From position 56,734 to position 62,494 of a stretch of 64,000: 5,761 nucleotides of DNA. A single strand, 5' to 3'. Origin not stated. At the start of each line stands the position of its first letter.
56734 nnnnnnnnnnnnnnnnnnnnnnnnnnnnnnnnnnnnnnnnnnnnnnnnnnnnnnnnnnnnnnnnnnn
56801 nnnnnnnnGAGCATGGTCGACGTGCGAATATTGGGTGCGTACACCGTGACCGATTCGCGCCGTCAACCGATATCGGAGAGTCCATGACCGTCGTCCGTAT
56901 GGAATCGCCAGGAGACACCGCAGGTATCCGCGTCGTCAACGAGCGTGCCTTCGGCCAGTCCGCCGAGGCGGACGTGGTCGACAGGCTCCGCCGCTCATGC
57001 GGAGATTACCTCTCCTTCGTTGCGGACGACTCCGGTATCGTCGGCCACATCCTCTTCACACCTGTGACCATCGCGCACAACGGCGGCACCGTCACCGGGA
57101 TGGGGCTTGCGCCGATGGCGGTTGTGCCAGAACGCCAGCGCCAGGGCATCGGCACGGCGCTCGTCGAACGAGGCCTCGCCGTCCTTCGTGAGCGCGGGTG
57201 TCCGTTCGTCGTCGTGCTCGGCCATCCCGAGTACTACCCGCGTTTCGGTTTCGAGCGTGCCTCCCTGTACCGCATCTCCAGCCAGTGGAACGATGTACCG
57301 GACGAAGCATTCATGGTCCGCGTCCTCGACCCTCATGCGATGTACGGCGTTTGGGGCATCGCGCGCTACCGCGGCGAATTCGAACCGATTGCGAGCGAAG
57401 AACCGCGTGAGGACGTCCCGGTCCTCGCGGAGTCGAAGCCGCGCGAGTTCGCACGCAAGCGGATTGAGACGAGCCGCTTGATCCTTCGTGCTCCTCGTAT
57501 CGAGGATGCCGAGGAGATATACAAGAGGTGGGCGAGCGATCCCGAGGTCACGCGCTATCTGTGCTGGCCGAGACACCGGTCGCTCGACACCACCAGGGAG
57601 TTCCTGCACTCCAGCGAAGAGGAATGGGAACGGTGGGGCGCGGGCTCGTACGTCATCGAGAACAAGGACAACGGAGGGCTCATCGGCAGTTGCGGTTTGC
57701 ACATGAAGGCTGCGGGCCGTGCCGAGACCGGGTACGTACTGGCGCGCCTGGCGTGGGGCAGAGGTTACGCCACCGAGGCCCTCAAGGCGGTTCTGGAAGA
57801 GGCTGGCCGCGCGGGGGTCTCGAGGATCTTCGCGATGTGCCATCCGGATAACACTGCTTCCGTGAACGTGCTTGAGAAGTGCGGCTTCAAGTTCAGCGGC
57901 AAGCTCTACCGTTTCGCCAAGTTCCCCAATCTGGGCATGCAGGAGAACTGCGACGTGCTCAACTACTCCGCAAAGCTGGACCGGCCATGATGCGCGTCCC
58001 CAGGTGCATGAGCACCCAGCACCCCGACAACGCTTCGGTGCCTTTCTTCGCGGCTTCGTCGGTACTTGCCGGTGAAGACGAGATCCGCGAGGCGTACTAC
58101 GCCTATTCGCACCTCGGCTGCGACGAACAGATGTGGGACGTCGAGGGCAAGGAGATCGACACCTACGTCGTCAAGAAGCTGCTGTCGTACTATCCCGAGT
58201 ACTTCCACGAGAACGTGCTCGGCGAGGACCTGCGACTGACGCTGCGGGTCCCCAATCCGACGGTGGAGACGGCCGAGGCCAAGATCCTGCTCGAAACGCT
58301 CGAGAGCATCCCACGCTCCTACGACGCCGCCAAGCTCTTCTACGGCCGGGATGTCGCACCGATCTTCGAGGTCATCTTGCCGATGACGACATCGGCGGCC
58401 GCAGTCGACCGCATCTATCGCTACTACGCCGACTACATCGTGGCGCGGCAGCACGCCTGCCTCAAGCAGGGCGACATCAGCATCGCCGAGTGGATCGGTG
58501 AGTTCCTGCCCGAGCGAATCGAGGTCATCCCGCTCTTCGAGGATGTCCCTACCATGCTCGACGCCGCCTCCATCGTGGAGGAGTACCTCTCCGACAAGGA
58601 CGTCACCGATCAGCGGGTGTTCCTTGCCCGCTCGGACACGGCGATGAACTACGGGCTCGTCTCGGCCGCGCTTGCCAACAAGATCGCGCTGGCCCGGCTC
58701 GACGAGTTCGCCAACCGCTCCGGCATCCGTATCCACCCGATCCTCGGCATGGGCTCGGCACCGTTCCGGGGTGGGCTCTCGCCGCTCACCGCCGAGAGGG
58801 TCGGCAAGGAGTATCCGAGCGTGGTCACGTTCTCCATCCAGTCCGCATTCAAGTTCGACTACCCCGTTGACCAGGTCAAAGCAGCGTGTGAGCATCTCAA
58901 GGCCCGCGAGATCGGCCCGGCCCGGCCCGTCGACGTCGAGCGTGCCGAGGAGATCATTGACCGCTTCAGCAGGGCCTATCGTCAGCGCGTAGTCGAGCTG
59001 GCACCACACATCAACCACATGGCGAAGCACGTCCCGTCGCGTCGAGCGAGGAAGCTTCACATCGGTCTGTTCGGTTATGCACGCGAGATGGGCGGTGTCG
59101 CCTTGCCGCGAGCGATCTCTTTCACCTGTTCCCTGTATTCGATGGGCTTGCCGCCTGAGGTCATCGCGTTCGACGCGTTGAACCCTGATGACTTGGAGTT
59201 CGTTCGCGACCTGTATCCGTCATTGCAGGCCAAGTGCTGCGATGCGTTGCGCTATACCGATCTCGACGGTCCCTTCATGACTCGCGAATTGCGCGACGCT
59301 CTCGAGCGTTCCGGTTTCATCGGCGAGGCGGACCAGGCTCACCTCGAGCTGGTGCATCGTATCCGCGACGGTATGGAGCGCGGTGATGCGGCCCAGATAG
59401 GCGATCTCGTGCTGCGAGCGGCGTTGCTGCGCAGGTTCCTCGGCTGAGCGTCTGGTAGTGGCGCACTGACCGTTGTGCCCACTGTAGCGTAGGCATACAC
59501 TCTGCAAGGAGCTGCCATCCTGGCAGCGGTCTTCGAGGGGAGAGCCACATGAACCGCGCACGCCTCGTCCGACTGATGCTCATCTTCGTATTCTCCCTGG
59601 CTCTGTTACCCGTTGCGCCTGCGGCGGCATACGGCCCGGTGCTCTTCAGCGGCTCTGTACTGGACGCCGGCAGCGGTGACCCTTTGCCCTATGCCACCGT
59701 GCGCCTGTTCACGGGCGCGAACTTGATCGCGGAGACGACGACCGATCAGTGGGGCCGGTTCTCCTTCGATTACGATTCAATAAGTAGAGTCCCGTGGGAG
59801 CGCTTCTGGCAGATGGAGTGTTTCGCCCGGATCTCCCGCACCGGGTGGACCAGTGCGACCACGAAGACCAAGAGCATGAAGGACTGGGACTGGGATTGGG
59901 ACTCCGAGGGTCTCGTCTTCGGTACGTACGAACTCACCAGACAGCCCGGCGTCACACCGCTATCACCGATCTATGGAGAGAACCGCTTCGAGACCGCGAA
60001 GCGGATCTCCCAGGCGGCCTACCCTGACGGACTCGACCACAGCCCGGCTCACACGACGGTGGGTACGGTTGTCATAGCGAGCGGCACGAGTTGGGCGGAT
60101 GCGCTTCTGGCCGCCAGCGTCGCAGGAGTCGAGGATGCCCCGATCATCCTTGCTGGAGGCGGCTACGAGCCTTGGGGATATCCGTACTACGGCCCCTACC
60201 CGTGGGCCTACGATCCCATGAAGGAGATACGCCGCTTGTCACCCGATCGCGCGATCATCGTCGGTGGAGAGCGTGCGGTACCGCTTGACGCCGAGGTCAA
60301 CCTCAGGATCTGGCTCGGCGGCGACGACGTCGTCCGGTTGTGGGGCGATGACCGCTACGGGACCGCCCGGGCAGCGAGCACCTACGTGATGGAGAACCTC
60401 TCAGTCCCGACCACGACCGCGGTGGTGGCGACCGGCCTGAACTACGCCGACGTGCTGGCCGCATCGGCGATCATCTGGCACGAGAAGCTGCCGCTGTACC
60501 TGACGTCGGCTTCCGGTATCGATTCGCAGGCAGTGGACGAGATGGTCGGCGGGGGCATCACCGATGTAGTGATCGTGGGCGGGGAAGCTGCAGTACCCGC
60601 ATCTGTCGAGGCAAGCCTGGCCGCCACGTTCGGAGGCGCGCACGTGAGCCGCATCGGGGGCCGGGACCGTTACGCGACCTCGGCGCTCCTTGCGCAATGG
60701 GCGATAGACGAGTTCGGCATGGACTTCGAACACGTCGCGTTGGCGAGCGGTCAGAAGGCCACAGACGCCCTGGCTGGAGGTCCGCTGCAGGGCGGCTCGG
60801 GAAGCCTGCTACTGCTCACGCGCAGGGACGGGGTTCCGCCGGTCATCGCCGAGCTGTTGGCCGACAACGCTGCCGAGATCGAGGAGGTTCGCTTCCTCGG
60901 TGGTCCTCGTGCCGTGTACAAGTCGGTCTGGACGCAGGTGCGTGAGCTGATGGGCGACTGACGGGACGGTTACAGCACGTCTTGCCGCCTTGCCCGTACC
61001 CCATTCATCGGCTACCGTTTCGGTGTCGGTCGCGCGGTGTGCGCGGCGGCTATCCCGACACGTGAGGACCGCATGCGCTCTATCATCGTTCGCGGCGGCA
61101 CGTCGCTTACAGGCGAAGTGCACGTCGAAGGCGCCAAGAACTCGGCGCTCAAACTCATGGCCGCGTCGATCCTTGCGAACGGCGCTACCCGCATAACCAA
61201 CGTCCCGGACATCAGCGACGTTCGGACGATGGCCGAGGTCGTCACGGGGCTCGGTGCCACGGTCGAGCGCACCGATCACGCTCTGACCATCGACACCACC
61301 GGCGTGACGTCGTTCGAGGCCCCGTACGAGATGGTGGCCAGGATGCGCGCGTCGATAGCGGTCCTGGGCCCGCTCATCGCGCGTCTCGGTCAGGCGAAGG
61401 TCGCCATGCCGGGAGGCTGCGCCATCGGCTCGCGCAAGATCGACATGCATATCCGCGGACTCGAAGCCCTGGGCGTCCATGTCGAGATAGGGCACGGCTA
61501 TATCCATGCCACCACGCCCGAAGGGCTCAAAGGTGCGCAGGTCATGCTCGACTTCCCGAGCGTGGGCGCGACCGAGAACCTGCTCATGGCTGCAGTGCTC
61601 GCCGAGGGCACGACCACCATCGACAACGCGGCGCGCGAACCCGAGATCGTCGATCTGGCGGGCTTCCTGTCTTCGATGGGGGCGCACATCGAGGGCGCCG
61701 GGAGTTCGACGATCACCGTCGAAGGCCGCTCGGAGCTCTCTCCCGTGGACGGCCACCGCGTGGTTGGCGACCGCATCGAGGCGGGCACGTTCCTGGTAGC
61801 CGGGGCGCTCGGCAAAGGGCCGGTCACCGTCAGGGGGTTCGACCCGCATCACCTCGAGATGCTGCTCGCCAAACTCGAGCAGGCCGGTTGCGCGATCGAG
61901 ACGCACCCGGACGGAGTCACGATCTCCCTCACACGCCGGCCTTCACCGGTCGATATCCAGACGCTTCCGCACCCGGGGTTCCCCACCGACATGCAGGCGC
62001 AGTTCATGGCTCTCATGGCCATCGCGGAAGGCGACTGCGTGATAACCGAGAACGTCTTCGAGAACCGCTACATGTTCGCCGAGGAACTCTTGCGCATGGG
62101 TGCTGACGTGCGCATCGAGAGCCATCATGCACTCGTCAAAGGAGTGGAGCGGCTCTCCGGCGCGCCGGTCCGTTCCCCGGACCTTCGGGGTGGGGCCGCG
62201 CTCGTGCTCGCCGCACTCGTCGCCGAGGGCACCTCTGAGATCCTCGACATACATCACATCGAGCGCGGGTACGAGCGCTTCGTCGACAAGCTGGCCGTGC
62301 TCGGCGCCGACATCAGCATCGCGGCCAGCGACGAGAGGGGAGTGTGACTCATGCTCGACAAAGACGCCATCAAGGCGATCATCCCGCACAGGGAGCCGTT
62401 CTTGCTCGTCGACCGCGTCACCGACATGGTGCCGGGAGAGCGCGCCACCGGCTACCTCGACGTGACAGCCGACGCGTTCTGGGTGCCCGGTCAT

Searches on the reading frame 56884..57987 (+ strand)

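Call 68: search_protein_families(library=pfam, proteins=[window:56884-57987:+], max_evalue=0.00001)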
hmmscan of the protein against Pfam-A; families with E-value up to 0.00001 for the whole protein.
window:56884-57987:+ (368 aa): 5 families
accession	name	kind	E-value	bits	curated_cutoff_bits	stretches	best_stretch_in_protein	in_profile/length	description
PF13302.13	Acetyltransf_3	-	1.3e-36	126.8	25.4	1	198-336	1-138/138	Acetyltransferase (GNAT) domain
PF00583.31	Acetyltransf_1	-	1e-24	87.5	20.7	2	235-335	11-116/116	Acetyltransferase (GNAT) family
PF13508.13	Acetyltransf_7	-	3.4e-14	53.4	27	1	44-124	5-83/84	Acetyltransferase (GNAT) domain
PF13527.13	Acetyltransf_9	-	5.3e-12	46.3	25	1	11-125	9-126/127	Acetyltransferase (GNAT) domain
PF13420.13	Acetyltransf_4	-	1.8e-07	31.7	24.3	1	201-345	1-144/155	Acetyltransferase (GNAT) domain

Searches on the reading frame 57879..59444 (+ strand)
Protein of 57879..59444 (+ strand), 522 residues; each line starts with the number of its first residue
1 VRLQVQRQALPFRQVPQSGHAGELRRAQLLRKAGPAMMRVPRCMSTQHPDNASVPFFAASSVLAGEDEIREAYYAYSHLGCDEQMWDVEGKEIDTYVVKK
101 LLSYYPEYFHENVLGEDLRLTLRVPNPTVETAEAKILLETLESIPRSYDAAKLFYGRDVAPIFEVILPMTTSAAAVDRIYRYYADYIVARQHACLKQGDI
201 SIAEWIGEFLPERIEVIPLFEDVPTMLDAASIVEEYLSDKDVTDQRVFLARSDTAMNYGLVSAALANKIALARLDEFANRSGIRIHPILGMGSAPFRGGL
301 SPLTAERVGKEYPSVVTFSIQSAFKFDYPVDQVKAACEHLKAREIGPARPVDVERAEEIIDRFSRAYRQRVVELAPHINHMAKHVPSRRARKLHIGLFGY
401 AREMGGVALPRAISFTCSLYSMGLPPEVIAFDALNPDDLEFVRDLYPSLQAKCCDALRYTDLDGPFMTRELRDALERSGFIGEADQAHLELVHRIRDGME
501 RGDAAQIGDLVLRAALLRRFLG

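Call 69: search_protein_families(library=pfam, proteins=[window:57879-59444:+], max_evalue=0.00001)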
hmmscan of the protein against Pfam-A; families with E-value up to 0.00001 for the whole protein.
window:57879-59444:+ (522 aa): 1 family
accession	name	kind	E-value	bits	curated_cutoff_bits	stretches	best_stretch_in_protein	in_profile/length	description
PF14010.12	PEPcase_2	-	4.1e-180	600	25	1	40-522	1-493/493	Phosphoenolpyruvate carboxylase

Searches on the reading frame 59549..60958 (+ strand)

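Call 69: search_protein_families(library=pfam, proteins=[window:59549-60958:+], max_evalue=0.00001)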
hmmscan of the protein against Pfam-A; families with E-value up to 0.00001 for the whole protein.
window:59549-60958:+ (470 aa): 2 families
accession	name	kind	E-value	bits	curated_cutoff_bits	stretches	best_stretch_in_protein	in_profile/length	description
PF04122.17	CW_binding_2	-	3.9e-38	130.3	24.9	3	263-354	1-73/73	Cell wall binding domain 2 (CWB2)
PF13620.12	CarboxypepD_reg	-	1.2e-06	29.1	32.3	1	34-74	3-43/82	Carboxypeptidase regulatory-like domain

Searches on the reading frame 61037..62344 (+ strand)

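Call 69: search_protein_families(library=pfam, proteins=[window:61037-62344:+], max_evalue=0.00001)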
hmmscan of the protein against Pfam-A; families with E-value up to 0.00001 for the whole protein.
window:61037-62344:+ (436 aa): 1 family
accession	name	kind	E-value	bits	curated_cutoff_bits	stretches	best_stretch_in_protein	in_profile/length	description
PF00275.25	EPSP_synthase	-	2.8e-110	369.4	22.8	1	18-419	1-417/417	EPSP synthase (3-phosphoshikimate 1-carboxyvinyltransferase)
